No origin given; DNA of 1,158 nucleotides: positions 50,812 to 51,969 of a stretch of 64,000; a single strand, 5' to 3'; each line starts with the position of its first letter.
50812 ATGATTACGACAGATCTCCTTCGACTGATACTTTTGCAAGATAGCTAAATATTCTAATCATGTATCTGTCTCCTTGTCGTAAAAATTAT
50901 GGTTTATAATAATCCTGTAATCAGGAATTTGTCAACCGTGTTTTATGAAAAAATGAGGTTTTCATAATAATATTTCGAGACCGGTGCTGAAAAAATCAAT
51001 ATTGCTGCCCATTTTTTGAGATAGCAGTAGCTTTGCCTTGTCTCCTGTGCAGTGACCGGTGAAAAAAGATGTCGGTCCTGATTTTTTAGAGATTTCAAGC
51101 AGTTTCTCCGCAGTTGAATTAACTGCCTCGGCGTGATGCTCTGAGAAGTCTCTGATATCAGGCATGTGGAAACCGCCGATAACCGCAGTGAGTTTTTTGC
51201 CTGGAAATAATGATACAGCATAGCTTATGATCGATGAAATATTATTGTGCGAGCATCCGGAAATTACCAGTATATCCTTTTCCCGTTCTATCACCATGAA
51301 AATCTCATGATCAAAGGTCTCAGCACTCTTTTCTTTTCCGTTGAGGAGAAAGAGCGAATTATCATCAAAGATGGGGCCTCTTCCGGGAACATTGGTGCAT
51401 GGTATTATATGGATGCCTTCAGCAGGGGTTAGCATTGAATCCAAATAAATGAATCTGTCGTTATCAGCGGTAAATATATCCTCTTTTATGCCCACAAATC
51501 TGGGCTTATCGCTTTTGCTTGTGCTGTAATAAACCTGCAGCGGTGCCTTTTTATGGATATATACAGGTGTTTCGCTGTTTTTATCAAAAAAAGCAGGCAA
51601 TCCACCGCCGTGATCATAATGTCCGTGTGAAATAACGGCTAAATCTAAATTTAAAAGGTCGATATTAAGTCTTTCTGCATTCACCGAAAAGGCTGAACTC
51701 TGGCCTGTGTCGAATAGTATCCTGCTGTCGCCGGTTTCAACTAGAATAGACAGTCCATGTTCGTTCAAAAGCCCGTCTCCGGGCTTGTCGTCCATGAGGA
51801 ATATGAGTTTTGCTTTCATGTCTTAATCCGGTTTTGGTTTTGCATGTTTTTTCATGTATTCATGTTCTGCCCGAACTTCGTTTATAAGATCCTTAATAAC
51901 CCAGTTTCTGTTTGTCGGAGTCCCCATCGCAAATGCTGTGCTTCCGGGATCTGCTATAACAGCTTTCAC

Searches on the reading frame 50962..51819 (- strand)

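Call 6: search_protein_families(library=pfam, proteins=[window:50962-51819:-], max_evalue=0.001)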
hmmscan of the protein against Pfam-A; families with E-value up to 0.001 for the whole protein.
window:50962-51819:- (285 aa): 2 families
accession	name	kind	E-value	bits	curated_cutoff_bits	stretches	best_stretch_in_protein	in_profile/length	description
PF00753.33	Lactamase_B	-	2.3e-13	51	22.7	1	22-101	6-87/196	Metallo-beta-lactamase superfamily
PF12706.13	Lactamase_B_2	-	1.2e-05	25.4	27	1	33-92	2-66/200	Beta-lactamase superfamily domain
